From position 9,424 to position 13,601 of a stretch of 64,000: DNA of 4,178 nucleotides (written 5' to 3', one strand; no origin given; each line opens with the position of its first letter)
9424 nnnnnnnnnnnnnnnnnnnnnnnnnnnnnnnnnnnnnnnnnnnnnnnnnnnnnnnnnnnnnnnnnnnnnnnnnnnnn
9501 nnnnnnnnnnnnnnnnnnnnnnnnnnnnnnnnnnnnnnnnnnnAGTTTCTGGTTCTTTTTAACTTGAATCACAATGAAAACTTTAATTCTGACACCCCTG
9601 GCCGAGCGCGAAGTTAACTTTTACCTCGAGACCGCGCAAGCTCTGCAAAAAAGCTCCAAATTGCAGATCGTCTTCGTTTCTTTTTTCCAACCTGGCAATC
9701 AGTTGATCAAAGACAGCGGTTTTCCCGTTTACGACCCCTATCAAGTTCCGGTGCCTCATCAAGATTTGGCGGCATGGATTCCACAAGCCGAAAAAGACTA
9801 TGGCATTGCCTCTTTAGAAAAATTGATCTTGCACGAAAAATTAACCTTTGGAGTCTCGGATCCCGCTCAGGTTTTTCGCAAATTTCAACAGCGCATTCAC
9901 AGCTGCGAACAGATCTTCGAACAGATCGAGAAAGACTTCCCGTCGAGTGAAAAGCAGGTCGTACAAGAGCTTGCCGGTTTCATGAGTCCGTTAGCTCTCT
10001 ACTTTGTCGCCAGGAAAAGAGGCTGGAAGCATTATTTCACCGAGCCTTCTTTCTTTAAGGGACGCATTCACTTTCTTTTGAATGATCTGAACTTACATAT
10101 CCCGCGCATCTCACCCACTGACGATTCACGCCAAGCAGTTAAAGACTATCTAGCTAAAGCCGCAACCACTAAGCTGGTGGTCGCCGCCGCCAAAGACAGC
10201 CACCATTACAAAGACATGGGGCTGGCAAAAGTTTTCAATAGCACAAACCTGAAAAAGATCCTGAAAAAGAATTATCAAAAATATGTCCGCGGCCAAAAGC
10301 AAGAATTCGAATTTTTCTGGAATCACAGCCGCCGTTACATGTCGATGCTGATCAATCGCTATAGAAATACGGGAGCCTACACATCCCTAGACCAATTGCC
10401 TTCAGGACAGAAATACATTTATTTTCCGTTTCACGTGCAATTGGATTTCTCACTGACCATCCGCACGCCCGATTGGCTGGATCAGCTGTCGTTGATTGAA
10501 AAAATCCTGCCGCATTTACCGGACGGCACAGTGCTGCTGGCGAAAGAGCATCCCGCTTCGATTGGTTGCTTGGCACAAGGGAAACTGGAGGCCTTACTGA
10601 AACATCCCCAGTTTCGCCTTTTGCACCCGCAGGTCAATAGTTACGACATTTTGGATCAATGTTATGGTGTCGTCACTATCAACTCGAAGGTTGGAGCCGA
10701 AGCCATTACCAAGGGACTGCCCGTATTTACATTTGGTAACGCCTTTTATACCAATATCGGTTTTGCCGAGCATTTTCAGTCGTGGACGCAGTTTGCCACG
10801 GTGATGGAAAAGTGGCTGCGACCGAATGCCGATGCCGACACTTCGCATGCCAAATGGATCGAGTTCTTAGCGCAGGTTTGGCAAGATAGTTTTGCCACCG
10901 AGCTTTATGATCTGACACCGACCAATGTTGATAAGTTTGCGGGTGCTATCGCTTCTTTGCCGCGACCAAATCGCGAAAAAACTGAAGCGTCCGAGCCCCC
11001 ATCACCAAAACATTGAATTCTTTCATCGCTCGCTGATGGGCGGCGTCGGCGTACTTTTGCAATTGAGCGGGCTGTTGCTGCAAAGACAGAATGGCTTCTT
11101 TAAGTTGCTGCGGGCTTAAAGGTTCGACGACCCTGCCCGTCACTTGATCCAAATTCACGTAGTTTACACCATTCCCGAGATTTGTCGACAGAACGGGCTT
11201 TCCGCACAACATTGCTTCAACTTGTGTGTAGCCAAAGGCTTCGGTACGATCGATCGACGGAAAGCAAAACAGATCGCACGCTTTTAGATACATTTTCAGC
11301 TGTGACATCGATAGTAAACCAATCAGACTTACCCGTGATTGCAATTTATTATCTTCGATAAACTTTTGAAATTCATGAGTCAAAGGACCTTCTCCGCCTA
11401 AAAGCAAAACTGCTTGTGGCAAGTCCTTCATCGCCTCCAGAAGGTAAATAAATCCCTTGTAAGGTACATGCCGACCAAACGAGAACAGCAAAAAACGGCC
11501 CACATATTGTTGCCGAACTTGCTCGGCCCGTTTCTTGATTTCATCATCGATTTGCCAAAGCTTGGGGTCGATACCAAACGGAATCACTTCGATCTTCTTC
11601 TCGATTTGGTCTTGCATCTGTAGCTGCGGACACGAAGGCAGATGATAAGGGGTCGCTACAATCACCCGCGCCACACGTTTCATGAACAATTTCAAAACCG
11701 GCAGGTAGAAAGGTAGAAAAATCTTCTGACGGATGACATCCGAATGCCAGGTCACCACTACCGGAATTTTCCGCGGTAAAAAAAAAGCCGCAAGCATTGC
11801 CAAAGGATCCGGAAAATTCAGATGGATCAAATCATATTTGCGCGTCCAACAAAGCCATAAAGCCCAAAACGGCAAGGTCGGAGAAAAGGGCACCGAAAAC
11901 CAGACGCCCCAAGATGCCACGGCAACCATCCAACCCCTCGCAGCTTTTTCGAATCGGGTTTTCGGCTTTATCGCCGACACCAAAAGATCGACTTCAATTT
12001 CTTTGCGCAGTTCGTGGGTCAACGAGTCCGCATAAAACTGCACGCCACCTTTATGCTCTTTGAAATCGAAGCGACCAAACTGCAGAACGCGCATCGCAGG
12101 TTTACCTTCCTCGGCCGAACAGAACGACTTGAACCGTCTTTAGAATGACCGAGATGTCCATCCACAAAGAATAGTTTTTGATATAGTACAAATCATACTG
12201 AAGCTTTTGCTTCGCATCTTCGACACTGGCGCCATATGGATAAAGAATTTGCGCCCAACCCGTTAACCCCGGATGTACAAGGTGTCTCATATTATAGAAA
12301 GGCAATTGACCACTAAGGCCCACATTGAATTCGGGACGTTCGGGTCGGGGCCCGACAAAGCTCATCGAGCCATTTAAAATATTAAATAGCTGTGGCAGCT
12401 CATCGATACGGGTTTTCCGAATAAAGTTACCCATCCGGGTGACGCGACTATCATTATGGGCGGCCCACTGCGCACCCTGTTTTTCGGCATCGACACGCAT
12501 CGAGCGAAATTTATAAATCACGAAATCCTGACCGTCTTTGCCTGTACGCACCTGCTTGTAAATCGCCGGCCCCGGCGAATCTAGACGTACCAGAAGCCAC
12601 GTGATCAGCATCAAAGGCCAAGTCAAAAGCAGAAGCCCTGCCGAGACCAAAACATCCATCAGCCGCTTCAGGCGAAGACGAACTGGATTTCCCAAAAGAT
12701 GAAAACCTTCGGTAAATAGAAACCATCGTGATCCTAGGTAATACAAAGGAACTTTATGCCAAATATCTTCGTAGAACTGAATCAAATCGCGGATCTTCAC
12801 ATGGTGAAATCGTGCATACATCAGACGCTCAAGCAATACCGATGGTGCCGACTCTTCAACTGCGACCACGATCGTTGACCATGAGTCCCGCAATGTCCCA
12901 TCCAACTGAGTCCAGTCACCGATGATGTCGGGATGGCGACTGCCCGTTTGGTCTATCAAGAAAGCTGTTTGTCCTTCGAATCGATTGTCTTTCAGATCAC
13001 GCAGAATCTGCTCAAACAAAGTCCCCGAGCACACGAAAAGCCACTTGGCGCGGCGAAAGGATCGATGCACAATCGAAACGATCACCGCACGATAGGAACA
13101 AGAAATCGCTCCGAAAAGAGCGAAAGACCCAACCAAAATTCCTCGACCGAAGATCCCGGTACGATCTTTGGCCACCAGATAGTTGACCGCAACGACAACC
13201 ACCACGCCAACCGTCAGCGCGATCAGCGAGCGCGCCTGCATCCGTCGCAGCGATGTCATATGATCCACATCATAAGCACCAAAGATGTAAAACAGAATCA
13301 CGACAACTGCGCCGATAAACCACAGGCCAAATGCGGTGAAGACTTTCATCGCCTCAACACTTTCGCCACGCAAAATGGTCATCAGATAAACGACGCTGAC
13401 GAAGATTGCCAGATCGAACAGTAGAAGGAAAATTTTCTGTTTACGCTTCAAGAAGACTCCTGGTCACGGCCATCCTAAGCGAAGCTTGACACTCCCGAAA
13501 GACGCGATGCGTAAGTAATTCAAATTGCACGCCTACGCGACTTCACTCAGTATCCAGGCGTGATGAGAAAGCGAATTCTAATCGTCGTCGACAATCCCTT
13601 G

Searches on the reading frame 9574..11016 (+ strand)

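Call 59: search_protein_families(library=pfam, max_evalue=0.0001, proteins=[window:9574-11016:+])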
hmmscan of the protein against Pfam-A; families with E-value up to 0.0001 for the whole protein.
window:9574-11016:+ (480 aa): 1 family
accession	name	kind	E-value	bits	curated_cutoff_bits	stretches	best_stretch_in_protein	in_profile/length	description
PF05159.20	Capsule_synth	-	3.7e-16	59.9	20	1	223-400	89-274/310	Capsule polysaccharide biosynthesis protein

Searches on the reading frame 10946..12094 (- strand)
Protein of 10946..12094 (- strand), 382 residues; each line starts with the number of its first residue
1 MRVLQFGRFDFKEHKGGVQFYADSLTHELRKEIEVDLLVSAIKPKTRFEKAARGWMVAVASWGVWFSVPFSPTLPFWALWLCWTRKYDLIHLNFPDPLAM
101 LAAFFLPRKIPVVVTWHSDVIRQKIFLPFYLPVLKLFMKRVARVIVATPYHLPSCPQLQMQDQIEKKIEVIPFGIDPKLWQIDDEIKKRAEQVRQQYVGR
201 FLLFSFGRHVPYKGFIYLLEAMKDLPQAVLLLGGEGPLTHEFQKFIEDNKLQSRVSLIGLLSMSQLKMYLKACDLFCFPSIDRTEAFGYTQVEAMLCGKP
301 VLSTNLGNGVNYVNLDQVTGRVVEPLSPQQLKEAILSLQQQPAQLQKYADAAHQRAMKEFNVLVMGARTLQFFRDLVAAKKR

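Call 59: search_protein_families(library=pfam, max_evalue=0.0001, proteins=[window:10946-12094:-])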
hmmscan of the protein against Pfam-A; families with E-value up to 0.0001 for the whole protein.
window:10946-12094:- (382 aa): 4 families
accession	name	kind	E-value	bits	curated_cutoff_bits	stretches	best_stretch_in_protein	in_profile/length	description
PF00534.26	Glycos_transf_1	-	1e-30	107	26.4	1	193-354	8-171/172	Glycosyl transferases group 1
PF13692.12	Glyco_trans_1_4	-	7.9e-25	88.2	27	1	202-339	3-140/142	Glycosyl transferases group 1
PF13439.12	Glyco_transf_4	-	1.8e-17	64.3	28.5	1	16-178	2-169/170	Glycosyltransferase Family 4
PF13579.12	Glyco_trans_4_4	-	4.4e-12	47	29.7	1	16-150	1-137/158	Glycosyl transferase 4-like domain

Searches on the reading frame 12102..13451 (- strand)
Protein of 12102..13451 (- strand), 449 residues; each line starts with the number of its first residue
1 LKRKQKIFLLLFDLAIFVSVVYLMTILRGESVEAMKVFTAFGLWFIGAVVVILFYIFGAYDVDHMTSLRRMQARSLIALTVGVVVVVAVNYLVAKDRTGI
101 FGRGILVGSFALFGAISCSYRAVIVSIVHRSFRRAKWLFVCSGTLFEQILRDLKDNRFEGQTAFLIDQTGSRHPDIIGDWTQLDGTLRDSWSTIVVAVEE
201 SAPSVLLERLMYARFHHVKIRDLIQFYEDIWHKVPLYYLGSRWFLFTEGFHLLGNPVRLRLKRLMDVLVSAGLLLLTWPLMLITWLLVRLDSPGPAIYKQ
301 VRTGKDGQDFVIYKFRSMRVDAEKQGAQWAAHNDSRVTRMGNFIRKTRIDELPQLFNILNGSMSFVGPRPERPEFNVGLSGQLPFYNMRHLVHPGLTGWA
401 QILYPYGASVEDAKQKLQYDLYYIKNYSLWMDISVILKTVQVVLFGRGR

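Call 60: search_protein_families(library=pfam, max_evalue=0.0001, proteins=[window:12102-13451:-])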
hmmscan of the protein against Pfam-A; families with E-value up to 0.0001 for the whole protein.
window:12102-13451:- (449 aa): 1 family
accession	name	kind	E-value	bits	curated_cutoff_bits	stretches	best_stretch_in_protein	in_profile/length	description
PF02397.22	Bac_transf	-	1.6e-68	230.2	27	1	262-444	1-178/179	Bacterial sugar transferase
